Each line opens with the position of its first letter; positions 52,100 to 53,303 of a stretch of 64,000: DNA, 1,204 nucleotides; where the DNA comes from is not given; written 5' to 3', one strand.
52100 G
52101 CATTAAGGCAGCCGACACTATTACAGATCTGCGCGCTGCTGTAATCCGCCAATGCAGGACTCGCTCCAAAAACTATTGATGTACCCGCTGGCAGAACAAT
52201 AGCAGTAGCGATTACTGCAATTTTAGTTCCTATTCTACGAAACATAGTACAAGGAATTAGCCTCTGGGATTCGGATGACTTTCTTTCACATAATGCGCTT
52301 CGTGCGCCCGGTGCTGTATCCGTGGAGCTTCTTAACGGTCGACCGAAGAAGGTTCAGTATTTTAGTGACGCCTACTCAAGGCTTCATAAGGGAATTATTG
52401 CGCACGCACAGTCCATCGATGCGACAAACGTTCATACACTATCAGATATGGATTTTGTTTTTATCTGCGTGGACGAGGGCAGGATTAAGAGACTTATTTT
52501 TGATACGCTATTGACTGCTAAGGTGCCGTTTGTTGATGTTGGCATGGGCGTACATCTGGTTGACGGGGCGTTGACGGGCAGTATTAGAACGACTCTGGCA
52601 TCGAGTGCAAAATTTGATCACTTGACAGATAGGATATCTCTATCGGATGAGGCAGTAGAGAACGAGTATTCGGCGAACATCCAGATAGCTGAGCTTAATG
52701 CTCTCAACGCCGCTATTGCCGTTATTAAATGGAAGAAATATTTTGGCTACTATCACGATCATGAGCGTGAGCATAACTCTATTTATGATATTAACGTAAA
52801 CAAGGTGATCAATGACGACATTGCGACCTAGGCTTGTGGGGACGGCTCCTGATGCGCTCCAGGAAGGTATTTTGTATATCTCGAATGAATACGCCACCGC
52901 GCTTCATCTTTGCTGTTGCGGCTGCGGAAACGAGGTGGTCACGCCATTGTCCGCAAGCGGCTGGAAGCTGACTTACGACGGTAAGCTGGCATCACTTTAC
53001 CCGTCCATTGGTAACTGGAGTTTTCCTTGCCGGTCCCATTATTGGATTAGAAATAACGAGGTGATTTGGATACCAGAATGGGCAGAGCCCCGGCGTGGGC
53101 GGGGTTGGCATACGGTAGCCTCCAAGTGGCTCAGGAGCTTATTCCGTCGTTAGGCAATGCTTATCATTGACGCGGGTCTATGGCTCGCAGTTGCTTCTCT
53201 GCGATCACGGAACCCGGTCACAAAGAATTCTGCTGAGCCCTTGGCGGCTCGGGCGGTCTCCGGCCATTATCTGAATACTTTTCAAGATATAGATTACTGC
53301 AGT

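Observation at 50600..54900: Lower-GC island carrying gene remnants, secreted paralogs, an E1-like fragment and a toxin-antitoxin pair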

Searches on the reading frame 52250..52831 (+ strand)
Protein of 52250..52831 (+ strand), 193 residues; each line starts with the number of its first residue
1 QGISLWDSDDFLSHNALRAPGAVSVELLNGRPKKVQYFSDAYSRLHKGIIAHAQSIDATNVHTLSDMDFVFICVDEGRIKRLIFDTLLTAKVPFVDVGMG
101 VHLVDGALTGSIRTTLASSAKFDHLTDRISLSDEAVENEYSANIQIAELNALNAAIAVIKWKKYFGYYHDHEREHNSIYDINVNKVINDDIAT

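Call 8: search_protein_families(library=pfam, proteins=[window:52322-52831:+], max_evalue=0.01)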
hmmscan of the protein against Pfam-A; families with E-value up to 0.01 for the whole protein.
window:52322-52831:+ (169 aa): 1 family
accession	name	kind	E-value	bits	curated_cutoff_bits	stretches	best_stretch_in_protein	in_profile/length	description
PF00899.27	ThiF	-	0.0058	16.3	28.1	1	23-75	88-143/238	ThiF family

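Call 21: search_solved_structures(query=window:52250-52828:+, max_evalue=1, show_alignments=2)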
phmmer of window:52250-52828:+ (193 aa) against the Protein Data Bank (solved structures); distinct sequences matched with E-value up to 1: 11.
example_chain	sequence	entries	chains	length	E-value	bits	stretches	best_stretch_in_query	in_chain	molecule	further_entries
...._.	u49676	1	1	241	0.9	12.8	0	43-126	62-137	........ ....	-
2qgr_A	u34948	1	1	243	0.91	12.7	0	43-126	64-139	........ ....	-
2r3u_A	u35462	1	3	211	0.91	12.7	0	44-125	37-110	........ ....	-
3lh1_A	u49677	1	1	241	0.95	12.7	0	43-124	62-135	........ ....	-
3lgi_A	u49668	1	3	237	0.95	12.7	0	43-124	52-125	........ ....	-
3lgv_A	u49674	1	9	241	0.95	12.7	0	43-124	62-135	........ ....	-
3lgw_A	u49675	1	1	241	0.96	12.7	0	43-124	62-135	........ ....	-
3lh3_A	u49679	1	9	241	0.96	12.7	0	43-124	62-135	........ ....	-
3b8j_A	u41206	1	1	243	0.96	12.7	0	43-124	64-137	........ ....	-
2qf0_A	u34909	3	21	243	0.97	12.6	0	43-124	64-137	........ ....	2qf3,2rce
1te0_A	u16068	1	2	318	0.98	12.6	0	44-127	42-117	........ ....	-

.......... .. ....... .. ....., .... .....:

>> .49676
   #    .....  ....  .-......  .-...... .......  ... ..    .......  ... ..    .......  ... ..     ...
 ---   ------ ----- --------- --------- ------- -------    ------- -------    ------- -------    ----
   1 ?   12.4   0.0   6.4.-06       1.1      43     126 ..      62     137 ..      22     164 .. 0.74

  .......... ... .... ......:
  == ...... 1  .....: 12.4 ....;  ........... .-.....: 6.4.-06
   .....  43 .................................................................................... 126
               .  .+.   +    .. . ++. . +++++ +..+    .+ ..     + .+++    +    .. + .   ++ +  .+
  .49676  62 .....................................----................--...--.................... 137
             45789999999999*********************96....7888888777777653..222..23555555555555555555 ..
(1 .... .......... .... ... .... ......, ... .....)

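Call 23: find_homologous_proteins(query=window:52250-52828:+, max_evalue=0.001)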
Query window:52250-52828:+ (193 aa): 244 proteins with E <= 0.001 among 462 candidates; the best 120 are listed.
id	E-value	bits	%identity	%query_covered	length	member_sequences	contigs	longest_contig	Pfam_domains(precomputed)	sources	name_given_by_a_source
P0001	4.2e-105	368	99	88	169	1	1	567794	-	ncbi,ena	-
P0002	6.1e-78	279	67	98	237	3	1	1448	PF00899.28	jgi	-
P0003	1.4e-65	239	57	97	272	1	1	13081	PF00899.28,PF20590.4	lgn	-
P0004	9.3e-64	233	56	97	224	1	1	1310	PF00899.28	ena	-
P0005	6.1e-61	224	55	97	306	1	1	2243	PF00899.28,PF20590.4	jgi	jgi:hypothetical protein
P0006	1.5e-60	222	55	99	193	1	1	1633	-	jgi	jgi:hypothetical protein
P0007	1.5e-60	222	54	97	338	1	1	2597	PF00899.28,PF20590.4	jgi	jgi:hypothetical protein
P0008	1.7e-59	219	53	98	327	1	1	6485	PF00899.28,PF20590.4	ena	-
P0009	7.0e-58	214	53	98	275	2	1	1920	PF00899.28,PF20590.4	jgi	jgi:tRNA A37 threonylcarbamoyladenosine dehydratase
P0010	9.9e-58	213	52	98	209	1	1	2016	PF00899.28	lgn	-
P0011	8.9e-57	210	53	96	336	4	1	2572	PF00899.28,PF20590.4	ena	-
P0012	1.1e-56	210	54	97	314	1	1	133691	PF00899.28,PF20590.4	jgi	-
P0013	2.3e-56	209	53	97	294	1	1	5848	PF00899.28,PF20590.4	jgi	-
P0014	7.3e-56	207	52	97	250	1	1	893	PF00899.28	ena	-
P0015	9.0e-56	207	53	95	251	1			PF00899.28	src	-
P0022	2.5e-55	205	52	97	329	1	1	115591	PF00899.28,PF20590.4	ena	-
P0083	3.5e-45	172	47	98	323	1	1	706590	PF00899.28,PF20590.4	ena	-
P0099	5.7e-44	168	51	84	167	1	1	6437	-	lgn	-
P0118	8.9e-42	161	49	83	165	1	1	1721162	-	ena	-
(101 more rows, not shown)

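Call 24: search_protein_families(library=pfam, proteins=[P0007, P0012, P0022, P0083, P0003], max_evalue=0.01)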
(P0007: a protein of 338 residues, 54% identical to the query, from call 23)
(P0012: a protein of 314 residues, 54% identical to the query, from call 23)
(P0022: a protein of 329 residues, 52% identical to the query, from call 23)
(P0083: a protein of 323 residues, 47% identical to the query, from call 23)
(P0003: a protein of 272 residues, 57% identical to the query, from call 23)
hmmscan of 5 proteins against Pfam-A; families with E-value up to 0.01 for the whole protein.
P0007 (338 aa): 3 families
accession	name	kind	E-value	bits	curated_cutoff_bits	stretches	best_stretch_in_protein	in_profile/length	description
PF20590.3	DUF6791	-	7.6e-36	123.9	25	1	1-106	45-149/149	Domain of unknown function (DUF6791)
PF00899.27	ThiF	-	8.3e-10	38.6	28.1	1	118-245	16-143/238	ThiF family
PF17836.7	PglD_N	-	0.0086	17.1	23.4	0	124-172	1-50/78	PglD N-terminal domain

P0012 (314 aa): 2 families
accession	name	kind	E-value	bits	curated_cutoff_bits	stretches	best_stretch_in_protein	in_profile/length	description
PF20590.3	DUF6791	-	4.2e-20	72.8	25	1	3-80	75-149/149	Domain of unknown function (DUF6791)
PF00899.27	ThiF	-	1.8e-12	47.4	28.1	1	91-247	15-163/238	ThiF family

P0022 (329 aa): 3 families
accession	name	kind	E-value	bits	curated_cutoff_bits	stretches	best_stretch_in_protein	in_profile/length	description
PF20590.3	DUF6791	-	7.1e-22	78.5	25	1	17-96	74-149/149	Domain of unknown function (DUF6791)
PF00899.27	ThiF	-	6.9e-11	42.2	28.1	1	107-234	15-142/238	ThiF family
PF01118.30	Semialdhyde_dh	-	0.0057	17.5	26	0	179-235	42-98/121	Semialdehyde dehydrogenase, NAD binding domain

P0083 (323 aa): 3 families
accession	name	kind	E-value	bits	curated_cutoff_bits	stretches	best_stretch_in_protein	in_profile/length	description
PF20590.3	DUF6791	-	2.4e-32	112.6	25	1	1-92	59-149/149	Domain of unknown function (DUF6791)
PF00899.27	ThiF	-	4.6e-10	39.5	28.1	1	103-230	15-143/238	ThiF family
PF17836.7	PglD_N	-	0.0032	18.4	23.4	0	111-154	2-46/78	PglD N-terminal domain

P0003 (272 aa): 3 families
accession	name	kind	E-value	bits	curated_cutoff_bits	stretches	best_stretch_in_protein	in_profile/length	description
PF00899.27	ThiF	-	6.4e-15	55.4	28.1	1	52-179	16-143/238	ThiF family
PF20590.3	DUF6791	-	1e-07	32.6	25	1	2-40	112-149/149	Domain of unknown function (DUF6791)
PF17836.7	PglD_N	-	0.0026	18.7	23.4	1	58-107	1-51/78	PglD N-terminal domain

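Call 33: search_protein_families(library=padloc, proteins=[window:52250-52831:+, P0007], max_evalue=0.01)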
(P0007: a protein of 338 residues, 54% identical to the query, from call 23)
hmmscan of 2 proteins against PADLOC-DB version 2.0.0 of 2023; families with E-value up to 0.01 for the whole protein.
window:52250-52831:+ (193 aa): 0 families

P0007 (338 aa): 21 families
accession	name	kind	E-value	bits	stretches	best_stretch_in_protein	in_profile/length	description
PDLC00849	E1-E2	-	1.3e-07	28.7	1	121-236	332-448/582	E1-E2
PDLC00844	E1-E2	-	2.1e-07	27.9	1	81-164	237-318/489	E1-E2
PDLC00837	E1-E2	-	2.5e-07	27.9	1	119-237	322-445/593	E1-E2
PDLC00830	E1-E2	-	5.6e-07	26.2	1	119-170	307-358/551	E1-E2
PDLC00828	E1-E2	-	9.5e-07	26.4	1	118-236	171-289/431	E1-E2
PDLC00831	E1-E2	-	7.6e-06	23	1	83-164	283-360/578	E1-E2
PDLC00846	E1-E2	-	1.2e-05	22.1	1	123-227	318-425/587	E1-E2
PDLC00825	E1-E2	-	2.6e-05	21.3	1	119-165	304-350/568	E1-E2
PDLC00829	E1-E2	-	5.1e-05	20.6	1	119-236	168-285/426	E1-E2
PDLC00855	E1-E2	-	5.6e-05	20.4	1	110-164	290-344/579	E1-E2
PDLC00836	E1-E2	-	7.3e-05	19.5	1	118-166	337-385/602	E1-E2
PDLC00839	E1-E2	-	9e-05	18.9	1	116-164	364-412/602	E1-E2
PDLC00834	E1-E2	-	0.00011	18.9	1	113-239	293-422/564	E1-E2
PDLC00843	E1-E2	-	0.00022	17.9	1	119-164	315-360/575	E1-E2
PDLC00847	E1-E2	-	0.00023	17.7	1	118-164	282-328/523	E1-E2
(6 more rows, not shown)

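Call 34: search_protein_families(library=ncbifam, proteins=[window:52250-52831:+], max_evalue=0.01)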
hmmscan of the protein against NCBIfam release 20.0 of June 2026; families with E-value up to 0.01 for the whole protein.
window:52250-52831:+ (193 aa): 5 families
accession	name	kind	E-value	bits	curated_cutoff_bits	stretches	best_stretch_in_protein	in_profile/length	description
NF004805.0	PRK06153.1-4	equivalog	2.1e-73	247.7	352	1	2-191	201-390/392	hypothetical protein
NF004804.0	PRK06153.1-3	equivalog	4.1e-65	220.3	340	1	3-190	206-396/401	hypothetical protein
NF004802.0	PRK06153.1-1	equivalog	1.1e-63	215.5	601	1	3-191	201-390/391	hypothetical protein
NF004803.0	PRK06153.1-2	equivalog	2e-39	135.9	419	1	4-188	210-393/400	hypothetical protein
NF004806.0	PRK06153.2-1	subfamily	6.2e-32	111.1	479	1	3-174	193-364/379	hypothetical protein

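Call 35: find_encoding_contigs(protein=P0012, flank=6000, max_places=2)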
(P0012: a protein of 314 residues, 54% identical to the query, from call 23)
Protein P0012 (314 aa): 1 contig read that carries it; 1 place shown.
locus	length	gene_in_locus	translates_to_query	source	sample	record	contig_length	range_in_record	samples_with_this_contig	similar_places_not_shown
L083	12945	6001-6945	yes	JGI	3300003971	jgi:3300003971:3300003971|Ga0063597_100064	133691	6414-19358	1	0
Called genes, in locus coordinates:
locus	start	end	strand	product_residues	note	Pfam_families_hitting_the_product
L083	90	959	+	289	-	PF00590:TP_methylase, PF23016:RsmI_C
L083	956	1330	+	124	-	PF02021:UPF0102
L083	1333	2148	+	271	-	PF13369:Transglut_core2, PF13371:TPR_9 (weak)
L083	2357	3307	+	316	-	PF02951:GSH-S_N, PF02955:GSH-S_ATP, PF08443:RimK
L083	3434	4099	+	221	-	PF13541:ChlI, PF01078:Mg_chelatase (weak)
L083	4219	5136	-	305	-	PF26109:WHD_BrxR, PF13280:WYL, PF26107:BrxR_CTD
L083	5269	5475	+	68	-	-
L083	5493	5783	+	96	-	PF14452:Multi_ubiq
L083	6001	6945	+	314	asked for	PF20590:DUF6791, PF00899:ThiF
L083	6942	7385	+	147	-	PF20137:BubE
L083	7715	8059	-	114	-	-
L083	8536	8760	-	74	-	PF13560:HTH_31, PF12844:HTH_19, PF13443:HTH_26 (weak), PF01381:HTH_3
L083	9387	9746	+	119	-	-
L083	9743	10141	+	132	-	-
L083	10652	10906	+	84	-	-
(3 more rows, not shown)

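Call 36: find_encoding_contigs(protein=P0003, flank=6000, max_places=2)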
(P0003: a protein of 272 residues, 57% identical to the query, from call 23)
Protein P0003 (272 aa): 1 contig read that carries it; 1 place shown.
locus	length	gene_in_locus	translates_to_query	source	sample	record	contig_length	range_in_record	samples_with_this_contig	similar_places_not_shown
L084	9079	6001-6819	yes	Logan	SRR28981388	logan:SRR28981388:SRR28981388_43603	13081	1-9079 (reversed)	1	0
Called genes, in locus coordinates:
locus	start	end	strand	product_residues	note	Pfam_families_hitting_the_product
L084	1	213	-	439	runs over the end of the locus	PF00239:Resolvase, PF07508:Recombinase, PF13408:Zn_ribbon_recom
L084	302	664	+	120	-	PF13238:AAA_18 (weak), PF04073:tRNA_edit (weak)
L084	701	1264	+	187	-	-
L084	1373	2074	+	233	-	-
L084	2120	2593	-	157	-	-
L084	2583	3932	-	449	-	PF02195:ParB_N, PF01555:N6_N4_Mtase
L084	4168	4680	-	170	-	PF06114:Peptidase_M78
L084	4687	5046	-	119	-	PF12844:HTH_19, PF13560:HTH_31 (weak), PF01381:HTH_3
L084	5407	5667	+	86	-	PF14452:Multi_ubiq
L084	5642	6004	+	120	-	PF20590:DUF6791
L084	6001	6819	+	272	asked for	PF20590:DUF6791, PF00899:ThiF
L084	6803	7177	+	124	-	PF20137:BubE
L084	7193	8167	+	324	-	PF13240:Zn_Ribbon_1 (weak)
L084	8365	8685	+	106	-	-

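Call 42: find_encoding_contigs(protein=P0118, flank=5000, max_places=2)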
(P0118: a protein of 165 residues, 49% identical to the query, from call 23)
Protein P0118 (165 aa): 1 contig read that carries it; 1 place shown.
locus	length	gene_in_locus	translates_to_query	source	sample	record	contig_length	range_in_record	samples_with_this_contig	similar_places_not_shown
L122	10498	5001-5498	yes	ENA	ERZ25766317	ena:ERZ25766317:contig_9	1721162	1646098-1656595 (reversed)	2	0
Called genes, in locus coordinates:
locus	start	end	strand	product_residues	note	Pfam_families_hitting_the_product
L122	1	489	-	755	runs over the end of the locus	PF00082:Peptidase_S8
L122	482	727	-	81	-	-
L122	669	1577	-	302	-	PF13191:AAA_16 (weak), PF13401:AAA_22 (faint), PF20720:nSTAND3 (faint), PF00004:AAA, PF07728:AAA_5 (faint)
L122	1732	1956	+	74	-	PF09954:DUF2188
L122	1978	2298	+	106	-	PF14452:Multi_ubiq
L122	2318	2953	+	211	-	PF20590:DUF6791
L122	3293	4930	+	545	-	PF01609:DDE_Tnp_1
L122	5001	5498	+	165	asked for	-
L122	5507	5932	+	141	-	PF20137:BubE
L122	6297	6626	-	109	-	PF18159:S_4TM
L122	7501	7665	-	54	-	-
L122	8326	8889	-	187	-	-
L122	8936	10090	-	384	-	PF13560:HTH_31, PF01381:HTH_3, PF12844:HTH_19 (faint), PF06114:Peptidase_M78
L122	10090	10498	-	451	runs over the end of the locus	PF06508:QueC (faint)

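Call 43: find_encoding_contigs(protein=P0099, flank=5000, max_places=2)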
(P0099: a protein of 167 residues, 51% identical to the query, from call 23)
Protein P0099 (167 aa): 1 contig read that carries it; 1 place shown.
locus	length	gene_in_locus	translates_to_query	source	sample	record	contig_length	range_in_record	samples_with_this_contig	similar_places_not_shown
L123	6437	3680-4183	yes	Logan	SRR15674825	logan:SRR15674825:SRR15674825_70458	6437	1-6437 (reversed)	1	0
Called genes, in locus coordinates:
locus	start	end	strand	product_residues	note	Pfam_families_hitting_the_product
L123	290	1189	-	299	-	PF06114:Peptidase_M78 (weak)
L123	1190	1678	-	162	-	PF12844:HTH_19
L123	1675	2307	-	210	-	-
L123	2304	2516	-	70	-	PF01402:RHH_1 (faint)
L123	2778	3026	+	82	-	PF14452:Multi_ubiq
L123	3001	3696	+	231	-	PF20590:DUF6791, PF00899:ThiF (weak)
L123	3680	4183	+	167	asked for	-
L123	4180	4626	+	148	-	PF20137:BubE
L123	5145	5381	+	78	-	-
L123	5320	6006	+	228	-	PF13358:DDE_3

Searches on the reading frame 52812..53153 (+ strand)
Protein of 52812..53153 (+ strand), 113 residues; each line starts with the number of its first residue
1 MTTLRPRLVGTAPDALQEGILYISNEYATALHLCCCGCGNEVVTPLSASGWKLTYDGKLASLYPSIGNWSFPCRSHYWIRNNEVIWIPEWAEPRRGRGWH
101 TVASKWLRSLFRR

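Call 8: search_protein_families(library=pfam, proteins=[window:52812-53153:+], max_evalue=0.01)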
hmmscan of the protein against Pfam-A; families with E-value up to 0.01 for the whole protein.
window:52812-53153:+ (113 aa): 1 family
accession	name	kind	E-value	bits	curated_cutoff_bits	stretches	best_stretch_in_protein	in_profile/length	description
PF20137.4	DUF6527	-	2.5e-25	88.6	23.6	1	29-87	2-63/63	Family of unknown function (DUF6527)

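Call 12: find_encoding_contigs(protein=window:52812-53153:+, flank=10000, max_places=10)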
Protein window:52812-53153:+ (113 aa): no gene with exactly this product is on record in the collection.

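Call 33: search_protein_families(library=padloc, proteins=[window:52812-53153:+], max_evalue=0.01)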
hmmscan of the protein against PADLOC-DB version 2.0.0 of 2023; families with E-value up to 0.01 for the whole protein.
window:52812-53153:+ (113 aa): 0 families

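Call 34: search_protein_families(library=ncbifam, proteins=[window:52812-53153:+], max_evalue=0.01)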
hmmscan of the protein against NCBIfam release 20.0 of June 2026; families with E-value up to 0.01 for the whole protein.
window:52812-53153:+ (113 aa): 0 families

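Call 50: find_related_loci(query=window:52812-53153:+, collection=viral_contigs, flank=6000)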
Query window:52812-53153:+ (113 aa) in viral_contigs; peptide patterns used: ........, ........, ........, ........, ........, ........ (x = any residue, [..] = any of these).
2 stretches matched a pattern, but none encodes a relative of the query by tblastn (E <= 1e-3).
